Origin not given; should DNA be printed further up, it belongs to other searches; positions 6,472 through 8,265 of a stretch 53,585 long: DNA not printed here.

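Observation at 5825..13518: ArsR-led six-gene complex-I / group-4-hydrogenase-like membrane module whose catalytic subunit has no [NiFe] ligands (Ehr-type, function unknown)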

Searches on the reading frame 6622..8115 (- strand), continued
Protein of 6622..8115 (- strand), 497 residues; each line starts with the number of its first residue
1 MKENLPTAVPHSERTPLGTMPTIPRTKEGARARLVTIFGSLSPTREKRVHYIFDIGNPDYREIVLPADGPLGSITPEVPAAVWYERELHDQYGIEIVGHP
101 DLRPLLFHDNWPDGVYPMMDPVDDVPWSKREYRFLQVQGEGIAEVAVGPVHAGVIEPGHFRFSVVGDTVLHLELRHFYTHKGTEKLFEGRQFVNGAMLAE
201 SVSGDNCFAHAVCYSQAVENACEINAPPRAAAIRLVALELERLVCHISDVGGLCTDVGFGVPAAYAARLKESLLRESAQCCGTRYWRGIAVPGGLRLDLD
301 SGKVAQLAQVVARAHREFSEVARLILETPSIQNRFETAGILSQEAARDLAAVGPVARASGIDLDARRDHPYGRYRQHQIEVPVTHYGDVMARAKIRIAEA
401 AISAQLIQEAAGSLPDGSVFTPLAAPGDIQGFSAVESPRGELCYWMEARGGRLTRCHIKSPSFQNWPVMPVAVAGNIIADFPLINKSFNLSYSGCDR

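Call 40: list_cluster_members(proteins=[P0123, P0126, P0128, P0129, P0130, P0132, P0134, P0136, P0145, P0156])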
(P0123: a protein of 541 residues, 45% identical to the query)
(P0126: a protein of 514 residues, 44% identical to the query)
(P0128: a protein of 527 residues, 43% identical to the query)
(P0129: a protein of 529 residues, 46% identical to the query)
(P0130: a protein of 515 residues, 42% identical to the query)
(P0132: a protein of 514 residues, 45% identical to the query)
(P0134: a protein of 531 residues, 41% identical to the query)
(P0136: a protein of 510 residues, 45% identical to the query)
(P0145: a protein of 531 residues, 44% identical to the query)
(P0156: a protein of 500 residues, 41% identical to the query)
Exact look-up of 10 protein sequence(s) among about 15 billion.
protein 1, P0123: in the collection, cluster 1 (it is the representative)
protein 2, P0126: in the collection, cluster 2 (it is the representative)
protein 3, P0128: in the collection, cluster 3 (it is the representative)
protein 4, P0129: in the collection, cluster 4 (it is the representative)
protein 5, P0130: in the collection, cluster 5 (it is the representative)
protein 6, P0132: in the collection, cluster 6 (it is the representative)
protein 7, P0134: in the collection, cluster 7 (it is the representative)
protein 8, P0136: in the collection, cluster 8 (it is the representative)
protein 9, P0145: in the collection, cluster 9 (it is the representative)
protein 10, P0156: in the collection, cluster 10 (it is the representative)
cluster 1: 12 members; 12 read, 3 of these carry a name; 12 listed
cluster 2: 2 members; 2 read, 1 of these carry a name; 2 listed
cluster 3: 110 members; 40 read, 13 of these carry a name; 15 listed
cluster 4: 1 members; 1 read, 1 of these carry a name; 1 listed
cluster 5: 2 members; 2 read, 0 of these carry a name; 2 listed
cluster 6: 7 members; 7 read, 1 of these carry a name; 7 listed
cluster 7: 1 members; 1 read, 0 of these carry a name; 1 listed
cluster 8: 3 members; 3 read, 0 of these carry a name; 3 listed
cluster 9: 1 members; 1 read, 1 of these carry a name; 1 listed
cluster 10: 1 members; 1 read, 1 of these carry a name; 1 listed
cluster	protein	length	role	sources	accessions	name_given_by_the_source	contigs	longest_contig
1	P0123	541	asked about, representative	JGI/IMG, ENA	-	-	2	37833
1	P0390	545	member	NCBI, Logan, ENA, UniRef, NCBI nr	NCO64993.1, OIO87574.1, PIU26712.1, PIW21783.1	MAG: hypothetical protein COW32_08040 [Candidatus Aquicultor secundus] | hydrogenase large subunit n=3 Tax=Candidatus Aquicultor secundus TaxID=1973895 ... | NADH-quinone oxidoreductase subunit C [Candidatus Aquicultor secundus]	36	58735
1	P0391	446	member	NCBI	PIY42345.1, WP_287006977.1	NADH-quinone oxidoreductase subunit C, partial [Candidatus Aquicultor secundus]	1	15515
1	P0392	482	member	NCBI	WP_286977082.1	NADH-quinone oxidoreductase subunit C, partial [Candidatus Aquicultor secundus]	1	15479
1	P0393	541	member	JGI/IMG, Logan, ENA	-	-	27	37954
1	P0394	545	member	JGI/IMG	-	-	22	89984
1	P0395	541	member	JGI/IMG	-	-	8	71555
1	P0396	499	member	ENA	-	-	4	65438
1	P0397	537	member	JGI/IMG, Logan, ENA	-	-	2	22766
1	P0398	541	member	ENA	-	-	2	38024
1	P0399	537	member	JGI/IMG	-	-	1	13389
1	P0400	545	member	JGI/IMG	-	-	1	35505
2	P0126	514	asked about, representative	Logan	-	-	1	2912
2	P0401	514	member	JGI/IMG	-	Ni,Fe-hydrogenase III large subunit/Ni,Fe-hydrogenase III component G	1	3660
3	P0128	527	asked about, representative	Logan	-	-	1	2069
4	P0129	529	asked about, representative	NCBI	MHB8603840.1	MAG: hydrogenase large subunit [Thermoplasmatota archaeon]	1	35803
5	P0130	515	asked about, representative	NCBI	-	-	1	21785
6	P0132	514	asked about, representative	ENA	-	-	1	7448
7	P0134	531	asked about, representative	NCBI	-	-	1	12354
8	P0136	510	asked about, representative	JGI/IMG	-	-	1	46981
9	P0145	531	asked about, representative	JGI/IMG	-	Ni,Fe-hydrogenase III large subunit/Ni,Fe-hydrogenase III component G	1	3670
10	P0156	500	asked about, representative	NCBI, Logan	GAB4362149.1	MAG: NADH-quinone oxidoreductase subunit C [Deltaproteobacteria bacterium]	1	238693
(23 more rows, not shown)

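Call 41: find_encoding_contigs(protein=P0123, flank=10000, max_places=1)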
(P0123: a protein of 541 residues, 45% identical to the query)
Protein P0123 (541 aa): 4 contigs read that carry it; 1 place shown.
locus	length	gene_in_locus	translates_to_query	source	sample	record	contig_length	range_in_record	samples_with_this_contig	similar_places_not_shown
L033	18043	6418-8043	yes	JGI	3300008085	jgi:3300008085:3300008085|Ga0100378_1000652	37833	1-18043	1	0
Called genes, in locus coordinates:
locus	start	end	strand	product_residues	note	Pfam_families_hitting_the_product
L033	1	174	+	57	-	?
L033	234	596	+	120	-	PF12281:NTP_transf_8 (weak)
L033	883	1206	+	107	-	PF01022:HTH_5, PF12840:HTH_20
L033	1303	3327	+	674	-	PF00662:Proton_antipo_N (weak), PF00361:Proton_antipo_M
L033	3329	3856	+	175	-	PF00146:NADHdh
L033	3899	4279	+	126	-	PF00146:NADHdh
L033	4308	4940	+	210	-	-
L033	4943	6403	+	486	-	PF00662:Proton_antipo_N (weak), PF00361:Proton_antipo_M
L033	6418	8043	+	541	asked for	PF00329:Complex1_30kDa, PF00374:NiFeSe_Hases (faint), PF00346:Complex1_49kDa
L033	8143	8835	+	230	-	PF00037:Fer4 (faint), PF12837:Fer4_6 (faint), PF12838:Fer4_7, PF13187:Fer4_9, PF13237:Fer4_10, PF13484:Fer4_16 (faint), PF14697:Fer4_21 (weak), PF01058:Oxidored_q6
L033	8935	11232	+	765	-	PF00270:DEAD, PF00271:Helicase_C, PF22982:WHD_HRQ1, PF09369:MZB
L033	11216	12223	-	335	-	PF01545:Cation_efflux, PF16916:ZT_dimer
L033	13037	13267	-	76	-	PF01695:IstB_IS21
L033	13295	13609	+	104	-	PF01022:HTH_5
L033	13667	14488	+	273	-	PF01135:PCMT (weak), PF13489:Methyltransf_23, PF01209:Ubie_methyltran, PF05175:MTS (weak), PF13847:Methyltransf_31, PF08241:Methyltransf_11, PF08242:Methyltransf_12, PF13649:Methyltransf_25, +3 more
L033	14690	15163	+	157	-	PF18306:LDcluster4, PF03641:Lysine_decarbox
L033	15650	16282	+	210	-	PF04961:FTCD_C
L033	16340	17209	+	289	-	PF00763:THF_DHG_CYH, PF02882:THF_DHG_CYH_C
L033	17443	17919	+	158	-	PF04073:tRNA_edit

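Call 42: find_encoding_contigs(protein=P0129, flank=10000, max_places=1)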
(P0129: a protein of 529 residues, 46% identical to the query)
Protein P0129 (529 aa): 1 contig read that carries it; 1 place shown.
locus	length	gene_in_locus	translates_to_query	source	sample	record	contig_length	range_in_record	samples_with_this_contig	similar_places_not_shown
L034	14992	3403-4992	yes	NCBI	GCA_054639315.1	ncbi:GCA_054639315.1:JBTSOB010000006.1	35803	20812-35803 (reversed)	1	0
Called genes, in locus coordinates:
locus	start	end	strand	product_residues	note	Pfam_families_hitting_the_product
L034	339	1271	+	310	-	PF00146:NADHdh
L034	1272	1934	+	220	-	-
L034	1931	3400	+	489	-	PF00662:Proton_antipo_N, PF00361:Proton_antipo_M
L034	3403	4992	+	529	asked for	PF00329:Complex1_30kDa, PF00374:NiFeSe_Hases, PF00346:Complex1_49kDa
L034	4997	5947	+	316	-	PF12838:Fer4_7 (faint), PF13187:Fer4_9 (faint), PF13746:Fer4_18 (faint), PF00037:Fer4 (weak), PF13237:Fer4_10, PF00037:Fer4 (weak), PF12837:Fer4_6 (weak), PF01058:Oxidored_q6, +4 more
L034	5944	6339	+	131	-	PF00582:Usp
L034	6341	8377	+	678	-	PF00361:Proton_antipo_M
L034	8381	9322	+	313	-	PF00146:NADHdh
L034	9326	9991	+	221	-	-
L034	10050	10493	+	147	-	PF08570:DUF1761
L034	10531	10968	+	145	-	PF00254:FKBP_C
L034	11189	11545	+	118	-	-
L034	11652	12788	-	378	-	PF06224:AlkZ-like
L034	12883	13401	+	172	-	-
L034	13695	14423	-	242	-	PF06906:DUF1272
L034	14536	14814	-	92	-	-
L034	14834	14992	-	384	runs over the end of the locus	PF02771:Acyl-CoA_dh_N, PF02770:Acyl-CoA_dh_M, PF00441:Acyl-CoA_dh_1, PF22924:ACOX_C_alpha1 (faint), PF08028:Acyl-CoA_dh_2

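Call 43: find_encoding_contigs(protein=P0136, flank=10000, max_places=1)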
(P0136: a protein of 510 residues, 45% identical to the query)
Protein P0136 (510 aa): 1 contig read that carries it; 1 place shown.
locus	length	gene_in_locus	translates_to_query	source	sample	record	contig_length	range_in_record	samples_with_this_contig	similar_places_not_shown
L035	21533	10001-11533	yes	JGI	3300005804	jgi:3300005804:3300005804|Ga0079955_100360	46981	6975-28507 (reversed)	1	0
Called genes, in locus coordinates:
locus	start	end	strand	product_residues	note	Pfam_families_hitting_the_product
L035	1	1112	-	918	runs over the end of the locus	PF00270:DEAD, PF04851:ResIII, PF00271:Helicase_C, PF19306:WHD_Lhr, PF08494:DEAD_assoc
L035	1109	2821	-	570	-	PF00654:Voltage_CLC, PF00571:CBS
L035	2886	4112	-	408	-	PF13183:Fer4_8, PF12838:Fer4_7 (weak), PF13534:Fer4_17 (weak), PF02754:CCG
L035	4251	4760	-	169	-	PF02915:Rubrerythrin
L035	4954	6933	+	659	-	PF00361:Proton_antipo_M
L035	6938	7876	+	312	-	PF00146:NADHdh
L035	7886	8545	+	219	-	-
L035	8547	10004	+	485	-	PF00662:Proton_antipo_N, PF00361:Proton_antipo_M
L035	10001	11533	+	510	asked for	PF00329:Complex1_30kDa, PF00374:NiFeSe_Hases (faint), PF00346:Complex1_49kDa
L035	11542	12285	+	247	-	PF14697:Fer4_21 (faint), PF12837:Fer4_6 (faint), PF12838:Fer4_7, PF13187:Fer4_9 (weak), PF13484:Fer4_16 (faint), PF00037:Fer4 (weak), PF01058:Oxidored_q6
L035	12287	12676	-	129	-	PF00582:Usp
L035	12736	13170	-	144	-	PF13302:Acetyltransf_3 (weak), PF00583:Acetyltransf_1, PF13673:Acetyltransf_10, PF13508:Acetyltransf_7, PF08445:FR47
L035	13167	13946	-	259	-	PF03372:Exo_endo_phos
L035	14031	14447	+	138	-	PF00582:Usp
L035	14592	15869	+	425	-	PF05977:MFS_3, PF07690:MFS_1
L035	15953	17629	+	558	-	PF16927:HisKA_7TM, PF00512:HisKA (weak), PF02518:HATPase_c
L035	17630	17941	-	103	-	PF12838:Fer4_7 (weak), PF00037:Fer4 (weak), PF12797:Fer4_2 (faint), PF12837:Fer4_6 (weak), PF13237:Fer4_10 (weak), PF13183:Fer4_8 (faint), PF14697:Fer4_21 (weak), PF13187:Fer4_9, +3 more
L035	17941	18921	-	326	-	PF03599:CdhD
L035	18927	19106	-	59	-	PF04014:MazE_antitoxin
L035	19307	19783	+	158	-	PF00583:Acetyltransf_1, PF13508:Acetyltransf_7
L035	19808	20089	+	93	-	PF22278:DUF6958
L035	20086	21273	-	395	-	PF01936:NYN, PF12872:OST-HTH (weak)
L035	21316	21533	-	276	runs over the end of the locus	PF00248:Aldo_ket_red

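Call 44: find_encoding_contigs(protein=P0156, flank=10000, max_places=1)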
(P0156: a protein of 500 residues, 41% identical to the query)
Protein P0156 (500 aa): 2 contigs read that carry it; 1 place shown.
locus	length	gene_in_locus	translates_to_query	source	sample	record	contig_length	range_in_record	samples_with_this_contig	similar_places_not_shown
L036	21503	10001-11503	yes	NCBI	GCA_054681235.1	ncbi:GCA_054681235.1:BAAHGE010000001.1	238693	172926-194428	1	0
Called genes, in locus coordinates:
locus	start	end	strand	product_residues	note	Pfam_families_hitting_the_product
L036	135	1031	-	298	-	PF20966:MASE6 (weak)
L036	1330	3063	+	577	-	PF00390:malic, PF03949:Malic_M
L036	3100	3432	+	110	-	-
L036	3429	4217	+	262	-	PF12146:Hydrolase_4 (faint), PF00561:Abhydrolase_1, PF12697:Abhydrolase_6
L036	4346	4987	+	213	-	PF00359:PTS_EIIA_2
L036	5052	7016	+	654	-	PF00361:Proton_antipo_M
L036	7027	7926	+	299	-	PF00146:NADHdh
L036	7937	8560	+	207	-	-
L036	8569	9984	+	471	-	PF00361:Proton_antipo_M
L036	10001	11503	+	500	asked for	PF00329:Complex1_30kDa, PF00346:Complex1_49kDa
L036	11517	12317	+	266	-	PF01058:Oxidored_q6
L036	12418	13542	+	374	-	PF00266:Aminotran_5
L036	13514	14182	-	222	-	PF00702:Hydrolase, PF12710:HAD, PF13419:HAD_2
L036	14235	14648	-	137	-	-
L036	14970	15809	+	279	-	-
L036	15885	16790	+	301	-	PF11932:DUF3450 (weak), PF24161:CCDC39 (faint), PF25450:Rab11-FIP3 (faint), PF00691:OmpA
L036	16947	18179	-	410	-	PF02812:ELFV_dehydrog_N, PF00208:ELFV_dehydrog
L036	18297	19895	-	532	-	PF02538:Hydantoinase_B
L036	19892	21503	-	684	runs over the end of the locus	PF05378:Hydant_A_N, PF01968:Hydantoinase_A, PF19278:Hydant_A_C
